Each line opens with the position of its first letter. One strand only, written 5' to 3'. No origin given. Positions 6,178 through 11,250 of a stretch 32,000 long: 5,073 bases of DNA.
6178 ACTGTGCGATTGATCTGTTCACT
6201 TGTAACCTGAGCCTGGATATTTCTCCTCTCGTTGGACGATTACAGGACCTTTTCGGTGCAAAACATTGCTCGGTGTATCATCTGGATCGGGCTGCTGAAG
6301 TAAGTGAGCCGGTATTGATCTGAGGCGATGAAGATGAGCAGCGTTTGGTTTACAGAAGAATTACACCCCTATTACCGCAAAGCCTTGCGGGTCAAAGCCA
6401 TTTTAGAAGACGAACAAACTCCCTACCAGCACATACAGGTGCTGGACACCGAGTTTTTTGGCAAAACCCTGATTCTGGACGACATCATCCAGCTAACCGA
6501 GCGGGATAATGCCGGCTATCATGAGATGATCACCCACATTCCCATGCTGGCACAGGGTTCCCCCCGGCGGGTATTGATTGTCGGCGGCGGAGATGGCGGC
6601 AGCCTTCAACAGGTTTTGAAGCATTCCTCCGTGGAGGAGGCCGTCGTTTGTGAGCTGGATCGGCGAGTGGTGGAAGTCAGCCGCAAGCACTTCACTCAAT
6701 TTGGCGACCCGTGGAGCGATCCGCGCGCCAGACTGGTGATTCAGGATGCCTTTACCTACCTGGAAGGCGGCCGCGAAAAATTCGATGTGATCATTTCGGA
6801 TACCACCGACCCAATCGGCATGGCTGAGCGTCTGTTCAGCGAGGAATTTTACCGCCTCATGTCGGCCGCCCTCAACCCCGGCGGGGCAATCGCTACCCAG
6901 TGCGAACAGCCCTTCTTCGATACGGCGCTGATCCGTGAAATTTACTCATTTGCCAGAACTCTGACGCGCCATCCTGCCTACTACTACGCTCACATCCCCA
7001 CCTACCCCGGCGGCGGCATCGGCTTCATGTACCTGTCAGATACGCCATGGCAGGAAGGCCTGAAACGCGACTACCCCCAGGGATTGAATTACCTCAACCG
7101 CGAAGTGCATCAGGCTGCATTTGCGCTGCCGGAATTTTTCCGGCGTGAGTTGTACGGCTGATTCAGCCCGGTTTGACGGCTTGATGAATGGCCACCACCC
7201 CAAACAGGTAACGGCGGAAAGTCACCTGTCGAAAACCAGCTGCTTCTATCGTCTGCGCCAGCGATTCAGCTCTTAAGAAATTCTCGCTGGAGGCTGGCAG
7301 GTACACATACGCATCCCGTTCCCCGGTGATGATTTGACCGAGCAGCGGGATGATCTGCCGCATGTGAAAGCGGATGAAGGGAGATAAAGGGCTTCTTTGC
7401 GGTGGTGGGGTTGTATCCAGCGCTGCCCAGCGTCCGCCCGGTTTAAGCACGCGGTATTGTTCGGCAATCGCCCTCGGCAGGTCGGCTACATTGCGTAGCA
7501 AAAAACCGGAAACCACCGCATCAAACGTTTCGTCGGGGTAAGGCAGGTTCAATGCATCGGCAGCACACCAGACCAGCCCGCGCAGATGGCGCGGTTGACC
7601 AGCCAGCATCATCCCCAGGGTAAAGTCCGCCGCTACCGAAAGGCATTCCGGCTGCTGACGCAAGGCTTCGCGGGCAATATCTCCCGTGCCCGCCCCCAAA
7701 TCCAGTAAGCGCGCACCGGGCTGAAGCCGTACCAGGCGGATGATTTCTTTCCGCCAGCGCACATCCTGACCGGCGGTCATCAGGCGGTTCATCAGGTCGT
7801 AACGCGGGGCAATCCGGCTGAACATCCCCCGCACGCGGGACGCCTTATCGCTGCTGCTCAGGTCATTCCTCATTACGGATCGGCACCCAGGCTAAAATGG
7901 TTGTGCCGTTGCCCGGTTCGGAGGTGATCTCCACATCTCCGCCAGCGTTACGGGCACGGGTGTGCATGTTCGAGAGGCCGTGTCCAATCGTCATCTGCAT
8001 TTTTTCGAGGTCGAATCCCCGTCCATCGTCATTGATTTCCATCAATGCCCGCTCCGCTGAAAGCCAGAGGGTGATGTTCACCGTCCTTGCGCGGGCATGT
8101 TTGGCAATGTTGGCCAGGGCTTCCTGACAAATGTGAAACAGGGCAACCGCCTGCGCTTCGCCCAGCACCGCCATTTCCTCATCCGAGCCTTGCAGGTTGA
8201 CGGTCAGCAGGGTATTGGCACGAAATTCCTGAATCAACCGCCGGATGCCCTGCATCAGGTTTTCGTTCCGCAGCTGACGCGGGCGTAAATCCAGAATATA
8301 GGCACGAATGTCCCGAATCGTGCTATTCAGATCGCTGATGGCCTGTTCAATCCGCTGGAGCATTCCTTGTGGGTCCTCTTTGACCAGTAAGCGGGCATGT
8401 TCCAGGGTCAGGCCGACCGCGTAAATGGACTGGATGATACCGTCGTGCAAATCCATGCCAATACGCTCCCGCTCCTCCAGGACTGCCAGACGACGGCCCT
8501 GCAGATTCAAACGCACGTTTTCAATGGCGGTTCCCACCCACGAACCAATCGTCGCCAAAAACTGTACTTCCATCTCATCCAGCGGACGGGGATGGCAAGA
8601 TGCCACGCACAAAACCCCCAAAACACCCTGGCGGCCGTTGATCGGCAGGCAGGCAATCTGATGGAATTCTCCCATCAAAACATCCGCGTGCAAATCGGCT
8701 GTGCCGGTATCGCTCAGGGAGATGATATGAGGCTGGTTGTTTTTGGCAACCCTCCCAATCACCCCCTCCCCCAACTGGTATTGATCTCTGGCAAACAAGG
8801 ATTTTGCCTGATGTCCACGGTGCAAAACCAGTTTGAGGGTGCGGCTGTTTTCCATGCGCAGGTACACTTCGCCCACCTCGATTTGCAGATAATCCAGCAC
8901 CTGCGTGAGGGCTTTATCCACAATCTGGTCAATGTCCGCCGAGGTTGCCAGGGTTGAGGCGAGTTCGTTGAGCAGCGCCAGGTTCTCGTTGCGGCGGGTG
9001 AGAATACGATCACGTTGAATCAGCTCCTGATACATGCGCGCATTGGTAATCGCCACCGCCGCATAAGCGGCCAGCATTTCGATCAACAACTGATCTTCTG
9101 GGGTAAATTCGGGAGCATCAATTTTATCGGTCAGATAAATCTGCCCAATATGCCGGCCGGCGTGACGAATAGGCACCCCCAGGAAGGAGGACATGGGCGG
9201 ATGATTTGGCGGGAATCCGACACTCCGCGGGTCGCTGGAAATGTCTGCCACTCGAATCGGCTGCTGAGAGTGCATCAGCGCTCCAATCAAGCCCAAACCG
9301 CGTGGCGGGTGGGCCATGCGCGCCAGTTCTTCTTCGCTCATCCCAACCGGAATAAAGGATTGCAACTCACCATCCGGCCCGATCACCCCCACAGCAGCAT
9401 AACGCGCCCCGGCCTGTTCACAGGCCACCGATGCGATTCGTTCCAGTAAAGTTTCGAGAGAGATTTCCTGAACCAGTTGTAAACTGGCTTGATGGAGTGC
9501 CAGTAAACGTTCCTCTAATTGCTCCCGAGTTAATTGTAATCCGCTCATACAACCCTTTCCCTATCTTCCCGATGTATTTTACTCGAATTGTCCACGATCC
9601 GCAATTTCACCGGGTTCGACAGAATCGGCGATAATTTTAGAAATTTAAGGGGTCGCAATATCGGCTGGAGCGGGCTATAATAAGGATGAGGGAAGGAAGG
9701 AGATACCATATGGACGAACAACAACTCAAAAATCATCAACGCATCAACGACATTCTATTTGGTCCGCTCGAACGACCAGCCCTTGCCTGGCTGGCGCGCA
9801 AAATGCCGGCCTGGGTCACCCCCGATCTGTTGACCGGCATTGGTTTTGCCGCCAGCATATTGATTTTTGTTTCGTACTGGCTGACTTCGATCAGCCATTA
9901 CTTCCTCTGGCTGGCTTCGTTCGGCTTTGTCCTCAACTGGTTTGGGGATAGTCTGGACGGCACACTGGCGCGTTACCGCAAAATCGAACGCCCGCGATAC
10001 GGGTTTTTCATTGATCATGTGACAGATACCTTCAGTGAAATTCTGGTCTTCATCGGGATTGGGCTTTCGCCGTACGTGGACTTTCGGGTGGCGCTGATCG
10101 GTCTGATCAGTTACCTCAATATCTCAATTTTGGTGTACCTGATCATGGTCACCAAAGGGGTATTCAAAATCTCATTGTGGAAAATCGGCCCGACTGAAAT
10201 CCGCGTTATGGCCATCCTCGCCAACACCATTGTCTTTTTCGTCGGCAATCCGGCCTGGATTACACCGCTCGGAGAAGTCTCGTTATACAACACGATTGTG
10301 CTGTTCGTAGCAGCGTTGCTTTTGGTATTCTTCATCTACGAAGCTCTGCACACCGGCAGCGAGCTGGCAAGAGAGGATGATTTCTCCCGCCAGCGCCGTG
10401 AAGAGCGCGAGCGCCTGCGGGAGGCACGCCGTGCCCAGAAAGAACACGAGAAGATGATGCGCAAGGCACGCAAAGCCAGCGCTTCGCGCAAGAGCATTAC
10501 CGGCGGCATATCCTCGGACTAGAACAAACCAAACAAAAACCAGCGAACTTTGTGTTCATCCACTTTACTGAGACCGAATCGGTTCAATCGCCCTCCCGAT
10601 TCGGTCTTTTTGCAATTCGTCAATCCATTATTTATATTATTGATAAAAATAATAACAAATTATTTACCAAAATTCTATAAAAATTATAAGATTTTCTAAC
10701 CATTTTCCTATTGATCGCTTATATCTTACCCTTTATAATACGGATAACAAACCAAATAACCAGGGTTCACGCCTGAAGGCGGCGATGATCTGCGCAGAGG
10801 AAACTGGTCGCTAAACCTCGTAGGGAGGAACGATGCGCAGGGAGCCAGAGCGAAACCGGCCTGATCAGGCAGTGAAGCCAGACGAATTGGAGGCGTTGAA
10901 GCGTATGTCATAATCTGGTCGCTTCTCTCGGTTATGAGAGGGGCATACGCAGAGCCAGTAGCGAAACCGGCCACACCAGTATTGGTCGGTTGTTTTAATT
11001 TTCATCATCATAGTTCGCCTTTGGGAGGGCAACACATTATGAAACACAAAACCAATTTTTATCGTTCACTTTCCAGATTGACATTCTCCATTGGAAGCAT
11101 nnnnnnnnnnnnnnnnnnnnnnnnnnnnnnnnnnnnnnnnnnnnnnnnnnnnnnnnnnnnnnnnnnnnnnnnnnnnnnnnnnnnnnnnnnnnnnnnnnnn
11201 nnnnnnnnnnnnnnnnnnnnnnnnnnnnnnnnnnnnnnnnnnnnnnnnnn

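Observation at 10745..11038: Long leader with two tandem ~58-nt structured units feeding an intrinsic terminator, upstream of a surface-protein gene: candidate unassigned (tandem) riboswitch or attenuator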

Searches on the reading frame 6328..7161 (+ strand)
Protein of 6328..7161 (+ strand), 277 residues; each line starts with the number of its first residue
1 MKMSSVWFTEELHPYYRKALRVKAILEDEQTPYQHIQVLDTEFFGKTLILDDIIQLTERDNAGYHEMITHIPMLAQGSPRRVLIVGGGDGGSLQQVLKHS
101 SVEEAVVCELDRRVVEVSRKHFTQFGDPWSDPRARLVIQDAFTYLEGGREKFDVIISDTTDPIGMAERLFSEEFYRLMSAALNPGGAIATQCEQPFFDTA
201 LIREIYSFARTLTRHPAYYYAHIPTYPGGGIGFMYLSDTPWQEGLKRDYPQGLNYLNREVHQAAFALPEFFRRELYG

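Call 44: search_protein_families(library=pfam, proteins=[window:6328-7161:+], max_evalue=0.001)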
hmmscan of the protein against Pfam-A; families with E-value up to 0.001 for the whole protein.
window:6328-7161:+ (277 aa): 3 families
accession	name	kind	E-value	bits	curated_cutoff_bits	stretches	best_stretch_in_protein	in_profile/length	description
PF01564.23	Spermine_synth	-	7e-56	189.2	22.9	1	63-239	3-179/186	Spermine/spermidine synthase domain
PF17284.7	Spermine_synt_N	-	9.4e-16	57.9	22.1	1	6-58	1-53/53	Spermidine synthase tetramerisation domain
PF13649.12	Methyltransf_25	-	0.0003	21.9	27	1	82-186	1-97/97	Methyltransferase domain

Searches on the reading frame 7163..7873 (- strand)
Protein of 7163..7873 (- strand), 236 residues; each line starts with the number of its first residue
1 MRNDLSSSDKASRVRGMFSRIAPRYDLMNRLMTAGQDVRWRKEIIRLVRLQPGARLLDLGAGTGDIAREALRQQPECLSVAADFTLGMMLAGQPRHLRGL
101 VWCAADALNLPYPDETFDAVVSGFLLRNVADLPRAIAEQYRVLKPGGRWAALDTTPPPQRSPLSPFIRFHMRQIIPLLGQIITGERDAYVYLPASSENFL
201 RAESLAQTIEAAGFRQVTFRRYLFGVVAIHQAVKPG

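Call 44: search_protein_families(library=pfam, proteins=[window:7163-7873:-], max_evalue=0.001)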
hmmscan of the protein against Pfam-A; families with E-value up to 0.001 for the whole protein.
window:7163-7873:- (236 aa): 6 families
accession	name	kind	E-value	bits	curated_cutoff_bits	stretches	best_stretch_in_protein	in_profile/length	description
PF01209.24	Ubie_methyltran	-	2.5e-45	155.1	20.1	1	10-234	5-233/233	ubiE/COQ5 methyltransferase family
PF08241.18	Methyltransf_11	-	6.3e-17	62.4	21.2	1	57-148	1-92/95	Methyltransferase domain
PF13649.12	Methyltransf_25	-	8.3e-15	55.7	27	1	57-147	2-97/97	Methyltransferase domain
PF08242.18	Methyltransf_12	-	7.2e-11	43.1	30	1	57-148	1-97/98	Methyltransferase domain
PF13489.12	Methyltransf_23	-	3.9e-10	40.1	27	1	38-216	7-161/164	Methyltransferase domain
PF13847.12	Methyltransf_31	-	1e-08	35.4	27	1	52-152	3-110/145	Methyltransferase domain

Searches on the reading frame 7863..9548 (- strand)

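Call 12: search_protein_families(library=pfam, proteins=[window:7863-9548:-], max_evalue=0.01)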
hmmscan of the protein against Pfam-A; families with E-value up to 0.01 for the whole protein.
window:7863-9548:- (561 aa): 7 families
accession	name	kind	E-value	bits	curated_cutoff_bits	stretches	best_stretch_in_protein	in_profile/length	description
PF13185.12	GAF_2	-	5.4e-35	121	28.6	2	30-167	3-135/136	GAF domain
PF01590.32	GAF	-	2.7e-31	109.3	22.4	2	31-167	2-133/133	GAF domain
PF13492.12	GAF_3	-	2.9e-16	60.5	27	2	205-344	1-129/129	GAF domain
PF02518.31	HATPase_c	-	8.6e-14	52.4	26.4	1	467-558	3-110/111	Histidine kinase-, DNA gyrase B-, and HSP90-like ATPase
PF07730.19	HisKA_3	-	1.1e-12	48.7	24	1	359-426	1-68/68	Histidine kinase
PF13581.12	HATPase_c_2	-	5.9e-05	23.5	27.4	1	471-518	33-85/127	Histidine kinase-like ATPase domain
PF11849.14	DUF3369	-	0.0028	18.4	27.2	0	198-348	29-165/168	Domain of unknown function (DUF3369)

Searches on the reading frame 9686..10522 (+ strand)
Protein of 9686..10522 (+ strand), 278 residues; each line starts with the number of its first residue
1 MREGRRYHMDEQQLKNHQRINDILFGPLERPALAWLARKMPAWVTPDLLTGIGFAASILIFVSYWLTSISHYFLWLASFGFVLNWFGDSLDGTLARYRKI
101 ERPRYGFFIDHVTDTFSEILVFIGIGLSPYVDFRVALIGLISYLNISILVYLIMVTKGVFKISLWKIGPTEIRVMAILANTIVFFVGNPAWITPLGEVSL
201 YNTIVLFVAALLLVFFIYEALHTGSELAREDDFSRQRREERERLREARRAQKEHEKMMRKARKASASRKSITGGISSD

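Call 12: search_protein_families(library=pfam, proteins=[window:9686-10522:+], max_evalue=0.01)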
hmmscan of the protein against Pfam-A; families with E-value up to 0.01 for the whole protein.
window:9686-10522:+ (278 aa): 1 family
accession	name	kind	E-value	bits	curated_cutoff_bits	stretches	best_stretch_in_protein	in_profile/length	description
PF01066.26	CDP-OH_P_transf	-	1.2e-08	35.9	22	1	43-210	1-147/152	CDP-alcohol phosphatidyltransferase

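Call 26: find_encoding_contigs(protein=window:9686-10522:+, flank=3000, max_places=6)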
Protein window:9686-10522:+ (278 aa): no gene with exactly this product is on record in the collection.

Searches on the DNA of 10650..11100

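Call 4: search_rna_families(source=window, start=10650, end=11100, threshold=evalue, max_evalue=10, show_alignments=6)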
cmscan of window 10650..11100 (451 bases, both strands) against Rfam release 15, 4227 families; matches with E-value up to 10: 6.
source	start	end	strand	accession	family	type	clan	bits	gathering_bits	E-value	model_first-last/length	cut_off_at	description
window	10881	10981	+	RF01786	c-di-GMP-II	Cis-reg; riboswitch;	CL00127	51.2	53.5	1.7e-10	1-84/84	no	Cyclic di-GMP-II riboswitch aptamer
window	10771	10870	+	RF01786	c-di-GMP-II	Cis-reg; riboswitch;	CL00127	35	53.5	6.7e-06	1-84/84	no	Cyclic di-GMP-II riboswitch aptamer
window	10982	11057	-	RF01603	snoR29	Gene; snRNA; snoRNA; CD-box;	-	24.2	50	0.47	1-84/84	no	small nucleolar RNA snoR29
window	11021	11090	-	RF01175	snoU83D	Gene; snRNA; snoRNA; CD-box;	-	15.5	55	3.7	1-81/81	no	Small nucleolar RNA U83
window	10760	10893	+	RF01954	SOX2OT_exon4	Gene; lncRNA;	-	11.1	40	9.3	1-109/109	no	SOX2 overlapping transcript exon 4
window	10890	10958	+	RF02267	Vax2os1_2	Gene; lncRNA;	-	6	55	1.3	395-466/466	no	Vax2os1 conserved region 2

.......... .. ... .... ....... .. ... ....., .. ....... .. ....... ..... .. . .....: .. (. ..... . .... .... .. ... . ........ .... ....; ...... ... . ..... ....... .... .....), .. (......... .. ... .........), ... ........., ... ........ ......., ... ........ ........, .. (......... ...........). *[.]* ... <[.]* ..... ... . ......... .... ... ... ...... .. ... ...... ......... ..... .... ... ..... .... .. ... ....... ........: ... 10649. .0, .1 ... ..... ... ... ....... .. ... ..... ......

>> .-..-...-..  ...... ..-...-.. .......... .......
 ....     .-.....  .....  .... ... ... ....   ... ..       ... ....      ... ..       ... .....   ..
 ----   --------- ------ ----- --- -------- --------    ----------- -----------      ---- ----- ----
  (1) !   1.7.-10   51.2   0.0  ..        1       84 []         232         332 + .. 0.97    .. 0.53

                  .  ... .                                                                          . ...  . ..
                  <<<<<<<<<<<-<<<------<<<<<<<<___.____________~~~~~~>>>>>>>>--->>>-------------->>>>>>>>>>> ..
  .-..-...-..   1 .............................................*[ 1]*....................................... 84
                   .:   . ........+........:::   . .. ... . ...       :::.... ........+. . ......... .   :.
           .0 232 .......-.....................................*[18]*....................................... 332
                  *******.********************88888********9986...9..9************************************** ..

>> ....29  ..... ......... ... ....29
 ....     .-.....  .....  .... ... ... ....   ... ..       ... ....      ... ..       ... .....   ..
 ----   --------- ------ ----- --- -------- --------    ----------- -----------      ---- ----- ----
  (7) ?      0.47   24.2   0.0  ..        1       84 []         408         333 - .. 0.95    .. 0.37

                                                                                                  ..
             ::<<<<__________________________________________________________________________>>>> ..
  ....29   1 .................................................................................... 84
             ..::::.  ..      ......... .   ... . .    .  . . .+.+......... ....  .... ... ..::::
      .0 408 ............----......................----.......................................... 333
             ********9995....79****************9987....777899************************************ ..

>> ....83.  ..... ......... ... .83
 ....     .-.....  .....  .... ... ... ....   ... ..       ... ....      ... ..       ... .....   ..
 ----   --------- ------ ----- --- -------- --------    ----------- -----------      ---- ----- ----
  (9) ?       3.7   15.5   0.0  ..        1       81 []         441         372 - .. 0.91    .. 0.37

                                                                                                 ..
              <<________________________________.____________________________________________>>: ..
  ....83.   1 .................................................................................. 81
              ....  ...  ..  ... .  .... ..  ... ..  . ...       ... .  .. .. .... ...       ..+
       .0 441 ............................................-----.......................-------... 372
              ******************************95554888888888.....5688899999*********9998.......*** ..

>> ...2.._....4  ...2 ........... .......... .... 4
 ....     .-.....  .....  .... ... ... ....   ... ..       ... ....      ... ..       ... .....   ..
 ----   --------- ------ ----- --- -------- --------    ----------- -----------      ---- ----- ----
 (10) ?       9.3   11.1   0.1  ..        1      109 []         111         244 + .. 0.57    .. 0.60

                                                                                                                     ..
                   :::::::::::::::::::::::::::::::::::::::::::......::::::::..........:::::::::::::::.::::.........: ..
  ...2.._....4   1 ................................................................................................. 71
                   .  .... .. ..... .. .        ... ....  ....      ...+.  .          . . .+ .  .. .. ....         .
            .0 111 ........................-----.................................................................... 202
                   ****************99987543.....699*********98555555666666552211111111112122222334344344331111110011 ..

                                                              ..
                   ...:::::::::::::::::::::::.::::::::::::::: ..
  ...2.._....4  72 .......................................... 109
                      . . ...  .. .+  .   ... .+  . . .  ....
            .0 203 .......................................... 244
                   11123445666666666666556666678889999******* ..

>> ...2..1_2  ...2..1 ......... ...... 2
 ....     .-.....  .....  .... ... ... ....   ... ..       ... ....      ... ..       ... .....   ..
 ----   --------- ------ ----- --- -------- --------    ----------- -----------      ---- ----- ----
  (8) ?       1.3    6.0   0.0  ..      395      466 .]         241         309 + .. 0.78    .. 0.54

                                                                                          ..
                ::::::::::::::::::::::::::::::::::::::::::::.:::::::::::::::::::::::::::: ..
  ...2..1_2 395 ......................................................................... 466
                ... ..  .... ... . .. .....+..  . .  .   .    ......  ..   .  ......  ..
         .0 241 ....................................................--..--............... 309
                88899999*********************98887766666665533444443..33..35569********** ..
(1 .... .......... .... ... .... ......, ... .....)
